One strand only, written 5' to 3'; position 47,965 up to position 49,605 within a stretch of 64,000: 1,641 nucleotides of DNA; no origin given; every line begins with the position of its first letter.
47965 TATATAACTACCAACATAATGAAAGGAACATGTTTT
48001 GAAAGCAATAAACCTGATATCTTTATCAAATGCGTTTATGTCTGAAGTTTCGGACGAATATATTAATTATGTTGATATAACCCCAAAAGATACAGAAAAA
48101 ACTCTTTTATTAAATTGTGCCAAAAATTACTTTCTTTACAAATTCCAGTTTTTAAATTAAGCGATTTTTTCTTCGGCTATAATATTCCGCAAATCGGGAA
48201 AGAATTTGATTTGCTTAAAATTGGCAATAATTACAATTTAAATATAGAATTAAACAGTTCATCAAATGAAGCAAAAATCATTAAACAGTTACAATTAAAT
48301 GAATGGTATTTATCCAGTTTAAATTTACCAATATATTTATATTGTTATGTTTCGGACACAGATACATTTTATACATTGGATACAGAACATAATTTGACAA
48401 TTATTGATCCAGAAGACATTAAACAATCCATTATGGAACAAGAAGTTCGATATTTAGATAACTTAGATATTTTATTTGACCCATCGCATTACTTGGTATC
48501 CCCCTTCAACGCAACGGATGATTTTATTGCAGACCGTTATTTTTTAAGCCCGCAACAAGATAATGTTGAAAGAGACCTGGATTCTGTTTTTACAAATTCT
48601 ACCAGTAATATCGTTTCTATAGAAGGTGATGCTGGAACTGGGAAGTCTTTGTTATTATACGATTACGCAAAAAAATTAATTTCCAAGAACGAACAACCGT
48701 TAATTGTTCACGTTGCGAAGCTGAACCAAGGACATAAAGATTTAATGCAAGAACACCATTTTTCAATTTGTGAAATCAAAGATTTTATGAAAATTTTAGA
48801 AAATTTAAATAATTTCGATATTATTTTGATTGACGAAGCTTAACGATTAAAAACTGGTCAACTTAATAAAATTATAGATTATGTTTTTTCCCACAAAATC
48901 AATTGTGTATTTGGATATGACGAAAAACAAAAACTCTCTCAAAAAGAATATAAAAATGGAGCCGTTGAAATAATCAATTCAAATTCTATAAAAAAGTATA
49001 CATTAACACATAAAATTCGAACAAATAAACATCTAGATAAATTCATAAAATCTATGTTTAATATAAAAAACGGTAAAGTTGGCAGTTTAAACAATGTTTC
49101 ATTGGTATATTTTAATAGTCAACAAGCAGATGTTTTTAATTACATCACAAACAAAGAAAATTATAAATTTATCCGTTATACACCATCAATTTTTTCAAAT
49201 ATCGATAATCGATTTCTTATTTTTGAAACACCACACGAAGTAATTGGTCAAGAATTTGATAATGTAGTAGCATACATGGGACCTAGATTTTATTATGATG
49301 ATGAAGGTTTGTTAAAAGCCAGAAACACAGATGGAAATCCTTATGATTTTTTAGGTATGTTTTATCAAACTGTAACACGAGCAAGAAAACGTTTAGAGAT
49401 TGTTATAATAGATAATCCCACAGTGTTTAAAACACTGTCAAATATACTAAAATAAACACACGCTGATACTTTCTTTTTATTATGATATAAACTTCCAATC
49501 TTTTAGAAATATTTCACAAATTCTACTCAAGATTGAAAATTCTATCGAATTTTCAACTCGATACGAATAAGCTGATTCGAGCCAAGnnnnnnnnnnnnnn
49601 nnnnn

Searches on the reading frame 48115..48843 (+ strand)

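Call 19: search_protein_families(library=ncbifam, proteins=[window:48115-48843:+], max_evalue=0.001)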
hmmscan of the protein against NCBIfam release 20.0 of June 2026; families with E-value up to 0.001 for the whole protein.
window:48115-48843:+ (242 aa): 2 families
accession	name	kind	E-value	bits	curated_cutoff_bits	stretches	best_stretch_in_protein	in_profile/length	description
NF053861.1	DS8_antiphage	equivalog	0.00027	18.8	790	1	153-240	358-450/994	anti-phage protein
NF005931.1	PRK07952.1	equivalog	0.00071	19.2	357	0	169-241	104-171/246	replicative helicase loader DnaC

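Call 57: search_protein_families(library=padloc, proteins=[window:48115-48843:+], max_evalue=0.01)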
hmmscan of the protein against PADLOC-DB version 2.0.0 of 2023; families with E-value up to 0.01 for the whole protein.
window:48115-48843:+ (242 aa): 4 families
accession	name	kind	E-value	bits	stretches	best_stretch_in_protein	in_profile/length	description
PDLC02372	Nhi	-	9e-79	263.3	1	11-242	50-272/470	-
PDLC02350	AbiO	-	5.1e-76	254.3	1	5-242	46-266/468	AbiO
PDLC02164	Avs2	-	9.1e-05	18.4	1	149-228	328-410/1504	-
PDLC02161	Avs2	-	0.0011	14.8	1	158-206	335-383/1499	-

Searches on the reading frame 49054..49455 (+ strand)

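Call 19: search_protein_families(library=ncbifam, proteins=[window:49054-49455:+], max_evalue=0.001)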
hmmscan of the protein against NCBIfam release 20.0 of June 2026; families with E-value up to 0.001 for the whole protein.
window:49054-49455:+ (133 aa): 0 families

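Call 57: search_protein_families(library=padloc, proteins=[window:49054-49455:+], max_evalue=0.01)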
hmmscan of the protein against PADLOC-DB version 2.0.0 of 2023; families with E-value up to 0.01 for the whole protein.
window:49054-49455:+ (133 aa): 5 families
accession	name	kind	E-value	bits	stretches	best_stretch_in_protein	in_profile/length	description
PDLC02350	AbiO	-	2.2e-32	110.4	1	2-133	340-468/468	AbiO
PDLC02372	Nhi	-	5.4e-30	102.4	1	1-133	341-470/470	-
PDLC00128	GajB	-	3.1e-05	20.9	1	24-126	556-669/685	UrvD helicase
PDLC00135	GajB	-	0.00034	17.6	1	52-122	510-584/603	UrvD helicase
PDLC00113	GajB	-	0.00047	16.8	1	56-120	482-554/579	UrvD helicase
